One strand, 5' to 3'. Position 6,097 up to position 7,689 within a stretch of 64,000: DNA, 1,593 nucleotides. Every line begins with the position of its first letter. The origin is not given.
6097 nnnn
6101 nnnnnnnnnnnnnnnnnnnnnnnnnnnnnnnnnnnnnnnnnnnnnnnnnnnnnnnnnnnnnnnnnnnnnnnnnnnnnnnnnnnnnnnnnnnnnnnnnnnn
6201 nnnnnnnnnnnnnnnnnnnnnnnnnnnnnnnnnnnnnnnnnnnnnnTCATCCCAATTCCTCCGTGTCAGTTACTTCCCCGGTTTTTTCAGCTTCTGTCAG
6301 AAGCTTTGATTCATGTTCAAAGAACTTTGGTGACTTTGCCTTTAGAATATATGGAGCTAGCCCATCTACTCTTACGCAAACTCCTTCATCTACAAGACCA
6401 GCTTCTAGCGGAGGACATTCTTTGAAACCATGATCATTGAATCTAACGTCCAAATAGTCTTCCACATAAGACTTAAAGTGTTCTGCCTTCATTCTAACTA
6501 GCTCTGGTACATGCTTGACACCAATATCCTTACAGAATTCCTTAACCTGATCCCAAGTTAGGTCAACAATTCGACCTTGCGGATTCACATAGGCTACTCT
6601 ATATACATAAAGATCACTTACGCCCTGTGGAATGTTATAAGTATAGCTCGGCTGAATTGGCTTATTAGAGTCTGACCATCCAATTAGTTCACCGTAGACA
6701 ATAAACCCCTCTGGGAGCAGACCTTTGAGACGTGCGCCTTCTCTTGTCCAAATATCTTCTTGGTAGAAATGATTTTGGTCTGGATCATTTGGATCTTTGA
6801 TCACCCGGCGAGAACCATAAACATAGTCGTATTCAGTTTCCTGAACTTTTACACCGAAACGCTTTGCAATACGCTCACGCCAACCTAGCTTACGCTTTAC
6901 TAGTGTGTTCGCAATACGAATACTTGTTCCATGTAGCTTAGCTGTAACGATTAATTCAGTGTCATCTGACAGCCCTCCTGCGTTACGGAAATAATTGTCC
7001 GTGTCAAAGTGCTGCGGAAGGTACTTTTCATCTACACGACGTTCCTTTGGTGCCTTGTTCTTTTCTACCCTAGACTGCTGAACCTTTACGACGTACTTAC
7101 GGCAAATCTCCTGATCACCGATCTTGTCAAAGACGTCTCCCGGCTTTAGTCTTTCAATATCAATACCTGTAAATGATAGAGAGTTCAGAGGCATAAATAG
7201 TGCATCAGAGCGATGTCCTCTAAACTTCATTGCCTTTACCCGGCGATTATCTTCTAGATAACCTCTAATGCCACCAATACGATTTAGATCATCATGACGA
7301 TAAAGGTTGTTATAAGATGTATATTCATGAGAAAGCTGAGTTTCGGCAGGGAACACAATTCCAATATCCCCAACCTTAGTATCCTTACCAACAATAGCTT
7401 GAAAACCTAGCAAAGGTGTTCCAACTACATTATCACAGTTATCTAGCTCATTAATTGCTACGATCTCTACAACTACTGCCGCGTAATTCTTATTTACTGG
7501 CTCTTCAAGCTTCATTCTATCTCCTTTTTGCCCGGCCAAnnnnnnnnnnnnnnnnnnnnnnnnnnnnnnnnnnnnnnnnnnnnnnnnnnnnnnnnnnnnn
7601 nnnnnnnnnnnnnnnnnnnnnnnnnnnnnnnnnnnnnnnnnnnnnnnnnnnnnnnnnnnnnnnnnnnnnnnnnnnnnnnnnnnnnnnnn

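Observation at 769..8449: Extended RNA repair/modification island around T4-type Pnkp and RNA ligase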

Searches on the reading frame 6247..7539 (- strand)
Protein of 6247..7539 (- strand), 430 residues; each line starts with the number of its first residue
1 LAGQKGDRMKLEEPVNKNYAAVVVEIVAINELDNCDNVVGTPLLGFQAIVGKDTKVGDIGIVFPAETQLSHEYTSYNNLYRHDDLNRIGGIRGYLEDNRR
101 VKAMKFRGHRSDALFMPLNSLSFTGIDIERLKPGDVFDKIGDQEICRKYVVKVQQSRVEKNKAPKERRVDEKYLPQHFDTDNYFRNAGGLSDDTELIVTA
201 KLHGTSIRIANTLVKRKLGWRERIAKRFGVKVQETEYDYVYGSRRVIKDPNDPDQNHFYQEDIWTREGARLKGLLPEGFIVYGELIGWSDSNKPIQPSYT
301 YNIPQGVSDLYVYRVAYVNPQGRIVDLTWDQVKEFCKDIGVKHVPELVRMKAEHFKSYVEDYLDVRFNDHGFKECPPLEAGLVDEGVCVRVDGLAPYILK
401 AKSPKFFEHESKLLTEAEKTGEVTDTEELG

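Call 6: search_protein_families(library=pfam, max_evalue=0.01, proteins=[window:6247-7539:-])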
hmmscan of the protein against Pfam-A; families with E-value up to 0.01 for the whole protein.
window:6247-7539:- (430 aa): 2 families
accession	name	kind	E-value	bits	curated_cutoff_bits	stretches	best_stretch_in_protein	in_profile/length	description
PF09414.15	RNA_ligase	-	2.7e-15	57.3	27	1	195-392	2-158/171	RNA ligase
PF21189.3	PHA02142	-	0.0024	18.7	27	1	22-118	3-92/92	PHA02142 OB-fold domain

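Call 7: search_protein_families(library=phrogs, max_evalue=0.001, proteins=[window:6247-7539:-])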
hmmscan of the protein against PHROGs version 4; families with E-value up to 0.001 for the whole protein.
window:6247-7539:- (430 aa): 2 families
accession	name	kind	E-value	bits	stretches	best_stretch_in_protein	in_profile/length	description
phrog_968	-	DNA, RNA and nucleotide metabolism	1.2e-104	351.5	1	13-414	3-396/398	RNA ligase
phrog_548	-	DNA, RNA and nucleotide metabolism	5.9e-11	43.1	1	183-419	20-248/341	RNA ligase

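Call 8: search_dna_similar(query=window:6247-7539:-, collection=phages, mode=protein, max_rows=40)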
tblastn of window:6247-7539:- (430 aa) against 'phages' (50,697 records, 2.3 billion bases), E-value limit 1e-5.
Records with a match: 379; places in all: 380; records where one place covers at least 80% of the query: 379.
Best place of each record, by identity: <60% 379.
By first word of the organism name: Mycobacterium 296; Microbacterium 27; Gordonia 22; Prevotella 15; Bacillus 8; Synechococcus 2; Alishewanella 2; Xanthomonas 1; Stenotrophomonas 1; Vibrio 1; and 4 more.
By host as written in the record: Mycobacterium smegmatis mc2 155 208; Mycobacterium smegmatis mc#155 47; Mycobacterium smegmatis mc2155 20; Gordonia terrae 3612 20; Prevotella sp. 15; Microbacterium foliorum NRRL B-24224 SEA 9; Microbacterium foliorum NRRL B-24224 8; Mycobacterium sp. 7; and 23 more.
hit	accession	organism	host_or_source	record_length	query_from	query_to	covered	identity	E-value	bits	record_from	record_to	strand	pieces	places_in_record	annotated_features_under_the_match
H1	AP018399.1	Xanthomonas phage XacN1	Xanthomonas citri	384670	9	414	94%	53.9%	5e-135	433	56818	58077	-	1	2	RNA ligase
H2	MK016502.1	Mycobacterium phage Pat3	Mycobacterium smegmatis mc2 155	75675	9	422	96%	49.0%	1e-124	403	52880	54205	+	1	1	88: RNA ligase | 87: hypothetical protein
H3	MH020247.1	Mycobacterium phage MPhalcon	Mycobacterium smegmatis mc2 155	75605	7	418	96%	49.2%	7e-127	410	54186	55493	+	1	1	92: RNA ligase | 91: hypothetical protein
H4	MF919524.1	Mycobacterium phage MISSy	Mycobacterium smegmatis mc2 155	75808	7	418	96%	49.2%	7e-127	410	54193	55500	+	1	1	RNA ligase | hypothetical protein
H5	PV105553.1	Mycobacterium phage Palpatine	Mycobacterium smegmatis mc#155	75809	7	418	96%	49.2%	1e-126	409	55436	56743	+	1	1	93: RNA ligase | 92: hypothetical protein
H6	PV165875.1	Mycobacterium phage Policronamos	Mycobacterium smegmatis mc#155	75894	7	418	96%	49.2%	1e-126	409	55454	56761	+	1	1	94: RNA ligase | 93: hypothetical protein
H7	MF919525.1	Mycobacterium phage Murica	Mycobacterium smegmatis mc2 155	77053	7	418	96%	49.2%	1e-126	409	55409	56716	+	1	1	RNA ligase | hypothetical protein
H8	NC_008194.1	Mycobacterium phage 244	Mycobacterium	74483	7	418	96%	49.2%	1e-126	409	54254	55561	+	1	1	RNA ligase | gp91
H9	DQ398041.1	Mycobacterium phage 244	Mycobacterium sp.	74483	7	418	96%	49.2%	1e-126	409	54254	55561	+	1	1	92: RNA ligase | 91: hypothetical protein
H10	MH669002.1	Mycobacterium phage Emmina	Mycobacterium smegmatis mc2155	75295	7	418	96%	49.2%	1e-126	409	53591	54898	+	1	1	91: RNA ligase | 90: hypothetical protein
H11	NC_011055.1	Mycobacterium phage Porky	Mycobacterium sp.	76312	7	418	96%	49.2%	1e-126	409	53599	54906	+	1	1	RNA ligase | hypothetical protein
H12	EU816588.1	Mycobacterium phage Porky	Mycobacterium sp.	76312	7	418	96%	49.2%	1e-126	409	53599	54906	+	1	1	RNA ligase | hypothetical protein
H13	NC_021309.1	Mycobacterium phage Phrux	Mycobacterium smegmatis mc2 155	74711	9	418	95%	49.4%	5e-126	407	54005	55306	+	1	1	89: RNA ligase | 88: hypothetical protein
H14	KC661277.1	Mycobacterium phage Phrux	Mycobacterium smegmatis mc2 155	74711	9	418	95%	49.4%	5e-126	407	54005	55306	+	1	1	89: RNA ligase | 88: hypothetical protein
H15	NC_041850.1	Mycobacterium phage Eureka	Mycobacterium smegmatis mc2 155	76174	7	418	96%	49.0%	1e-126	409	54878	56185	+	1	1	90: RNA ligase | 89: hypothetical protein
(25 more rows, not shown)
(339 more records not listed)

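Call 9: get_annotated_region(hit=H1, flank=9000)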
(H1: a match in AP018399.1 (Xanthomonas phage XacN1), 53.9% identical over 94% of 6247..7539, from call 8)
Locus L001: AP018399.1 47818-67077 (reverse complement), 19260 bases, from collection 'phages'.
description: Xanthomonas phage XacN1 DNA, complete genome.
organism: Xanthomonas phage XacN1 (NCBI taxid 2042251)
taxonomy: Viruses; Duplodnaviria; Heunggongvirae; Uroviricota; Caudoviricetes
host: Xanthomonas citri; source: -; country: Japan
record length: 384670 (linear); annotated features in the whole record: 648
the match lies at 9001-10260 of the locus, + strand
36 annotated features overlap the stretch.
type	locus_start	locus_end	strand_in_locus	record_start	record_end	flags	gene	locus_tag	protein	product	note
CDS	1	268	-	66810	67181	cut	-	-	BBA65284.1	predicted ORF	ORF136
CDS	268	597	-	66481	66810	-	-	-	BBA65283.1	predicted ORF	ORF135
CDS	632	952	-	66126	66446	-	-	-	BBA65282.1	predicted ORF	ORF134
CDS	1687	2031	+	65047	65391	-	-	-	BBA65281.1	predicted ORF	ORF133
CDS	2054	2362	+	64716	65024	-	-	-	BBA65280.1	predicted ORF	ORF132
CDS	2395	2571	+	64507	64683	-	-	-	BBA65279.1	predicted ORF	ORF131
CDS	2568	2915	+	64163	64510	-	-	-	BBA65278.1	predicted ORF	ORF130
CDS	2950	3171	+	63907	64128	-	-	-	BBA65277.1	predicted ORF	ORF129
CDS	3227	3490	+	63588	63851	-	-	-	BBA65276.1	predicted ORF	ORF128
CDS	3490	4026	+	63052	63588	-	-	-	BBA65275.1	predicted ORF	ORF127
CDS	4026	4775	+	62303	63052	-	-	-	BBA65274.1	tRNA-His guanylyltransferase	ORF126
CDS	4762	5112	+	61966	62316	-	-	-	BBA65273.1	predicted ORF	ORF125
CDS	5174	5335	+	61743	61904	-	-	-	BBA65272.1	predicted ORF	ORF124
CDS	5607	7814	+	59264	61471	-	-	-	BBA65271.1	protein rIIA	ORF123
CDS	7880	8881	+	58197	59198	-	-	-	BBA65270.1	protein rIIB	ORF122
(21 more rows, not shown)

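Call 10: get_annotated_region(hit=H8, flank=7000)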
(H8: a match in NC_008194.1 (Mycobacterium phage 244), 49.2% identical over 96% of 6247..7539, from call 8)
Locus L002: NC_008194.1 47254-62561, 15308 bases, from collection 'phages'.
description: Mycobacterium phage 244, complete genome.
organism: Mycobacterium phage 244 (NCBI taxid 2902792)
taxonomy: Viruses; Duplodnaviria; Heunggongvirae; Uroviricota; Caudoviricetes; Kostyavirus; Kostyavirus kv244
host: Mycobacterium; source: -; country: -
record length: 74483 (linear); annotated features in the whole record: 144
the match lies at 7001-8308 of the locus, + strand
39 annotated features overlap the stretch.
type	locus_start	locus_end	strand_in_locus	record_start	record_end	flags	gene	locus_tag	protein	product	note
CDS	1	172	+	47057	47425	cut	-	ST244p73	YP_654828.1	gp73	-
CDS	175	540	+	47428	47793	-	-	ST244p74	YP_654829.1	gp74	-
CDS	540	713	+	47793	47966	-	-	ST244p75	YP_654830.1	gp75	-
CDS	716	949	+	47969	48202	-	-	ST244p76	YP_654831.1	gp76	-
CDS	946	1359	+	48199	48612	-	-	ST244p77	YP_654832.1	gp77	-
CDS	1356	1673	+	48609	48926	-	-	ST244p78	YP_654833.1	HNH endonuclease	-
CDS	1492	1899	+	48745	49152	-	-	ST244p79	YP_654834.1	gp79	-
CDS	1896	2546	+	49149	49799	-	-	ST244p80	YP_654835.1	gp80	-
CDS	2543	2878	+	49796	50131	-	-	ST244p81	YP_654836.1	gp81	-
CDS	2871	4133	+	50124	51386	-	-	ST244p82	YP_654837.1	DnaB-like replicative helicase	-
CDS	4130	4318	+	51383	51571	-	-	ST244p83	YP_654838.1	gp83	-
CDS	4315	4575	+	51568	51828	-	-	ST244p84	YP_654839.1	transcriptional regulator WhiB-like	-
CDS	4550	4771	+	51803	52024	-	-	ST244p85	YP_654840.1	gp85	-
CDS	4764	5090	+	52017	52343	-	-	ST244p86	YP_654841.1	gp86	-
CDS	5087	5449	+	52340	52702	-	-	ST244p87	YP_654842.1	gp87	-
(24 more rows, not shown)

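Call 20: find_related_loci(query=window:6247-7539:-, collection=viral_contigs, flank=10000)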
Query window:6247-7539:- (430 aa) in viral_contigs; peptide patterns used: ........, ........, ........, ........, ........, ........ (x = any residue, [..] = any of these).
13 stretches matched a pattern; 9 encode a relative of the query (tblastn E <= 1e-3); 9 distinct loci.
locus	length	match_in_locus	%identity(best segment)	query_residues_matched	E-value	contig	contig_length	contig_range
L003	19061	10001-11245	59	9-428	5e-170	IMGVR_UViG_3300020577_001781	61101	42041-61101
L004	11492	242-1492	57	9-430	8e-162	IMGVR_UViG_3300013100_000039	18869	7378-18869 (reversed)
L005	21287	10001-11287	57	2-416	2e-156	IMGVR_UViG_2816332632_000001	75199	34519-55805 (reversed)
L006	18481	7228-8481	55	8-426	6e-152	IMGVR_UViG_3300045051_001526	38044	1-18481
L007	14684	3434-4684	56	10-427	1e-144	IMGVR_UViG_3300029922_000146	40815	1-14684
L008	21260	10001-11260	51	8-429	1e-136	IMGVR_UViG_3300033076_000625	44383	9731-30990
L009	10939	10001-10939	61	5-317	2e-119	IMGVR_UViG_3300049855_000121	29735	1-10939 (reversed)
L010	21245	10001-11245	44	3-418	3e-104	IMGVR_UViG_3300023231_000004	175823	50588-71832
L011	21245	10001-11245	44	3-418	3e-104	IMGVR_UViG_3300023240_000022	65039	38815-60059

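Call 22: find_encoding_contigs(protein=window:6247-7539:-, flank=10000, max_places=6)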
Protein window:6247-7539:- (430 aa): no gene with exactly this product is on record in the collection.

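Call 40: search_protein_families(library=ncbifam, max_evalue=0.01, proteins=[window:6247-7515:-])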
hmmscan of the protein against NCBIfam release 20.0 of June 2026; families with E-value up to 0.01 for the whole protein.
window:6247-7515:- (422 aa): 1 family
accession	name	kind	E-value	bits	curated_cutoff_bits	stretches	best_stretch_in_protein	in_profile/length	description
TIGR02306.1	RNA_lig_DRB0094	equivalog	0.00066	18.7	151.15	1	14-202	4-175/341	RNA ligase (ATP)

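Call 46: search_solved_structures(query=window:6247-7515:-, max_evalue=0.01, show_alignments=1)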
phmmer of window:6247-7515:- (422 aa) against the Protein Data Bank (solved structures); distinct sequences matched with E-value up to 0.01: 0.

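Call 60: search_protein_families(library=pfam, max_evalue=0.1, proteins=[L002:8369-9190:+, L001:10511-11359:+])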
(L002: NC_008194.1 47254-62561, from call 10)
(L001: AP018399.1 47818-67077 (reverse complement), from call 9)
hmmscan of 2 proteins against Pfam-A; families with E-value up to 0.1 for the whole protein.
L002:8369-9190:+ (273 aa): 24 families
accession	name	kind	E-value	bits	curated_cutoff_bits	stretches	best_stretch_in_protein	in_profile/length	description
PF13412.12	HTH_24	-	4.3e-05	23.4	21.9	0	242-267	18-43/48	Winged helix-turn-helix DNA-binding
PF13404.12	HTH_AsnC-type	-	0.00018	21.7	27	0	242-266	18-42/42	AsnC-type helix-turn-helix domain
PF13518.12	HTH_28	-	0.00032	21.1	25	0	242-267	13-38/52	Helix-turn-helix domain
PF01381.28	HTH_3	-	0.00061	20.2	23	1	131-153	7-29/55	Helix-turn-helix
PF13443.12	HTH_26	-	0.0007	20.2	22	0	132-155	9-32/63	Cro/C1-type HTH DNA-binding domain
PF12840.13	HTH_20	-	0.00085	19.7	27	0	245-267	22-44/51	Helix-turn-helix domain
PF02796.21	HTH_7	-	0.001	19.6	23.8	0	128-148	16-36/45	Helix-turn-helix domain of resolvase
PF13560.12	HTH_31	-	0.0012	19.5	27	0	124-154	4-35/64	Helix-turn-helix domain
PF04967.18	HTH_10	-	0.0013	18.9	23.1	0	244-266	26-48/53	HTH DNA binding domain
PF13384.12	HTH_23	-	0.0014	18.8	24.6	0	130-148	15-32/50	Homeodomain-like domain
PF13545.12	HTH_Crp_2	-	0.0015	18.9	27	0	242-267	23-48/70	Crp-like helix-turn-helix domain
PF02954.25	HTH_8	-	0.0027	17.9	22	0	244-265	21-42/42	Bacterial regulatory protein, Fis family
PF13693.12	HTH_35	-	0.0029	18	25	0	128-160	10-42/75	Winged helix-turn-helix DNA-binding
PF08281.18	Sigma70_r4_2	-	0.0029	17.6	25.7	0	243-266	28-51/54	Sigma-70, region 4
PF01022.26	HTH_5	-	0.0054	17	22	0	53-62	34-43/47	Bacterial regulatory protein, arsR family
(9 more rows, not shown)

L001:10511-11359:+ (282 aa): 0 families
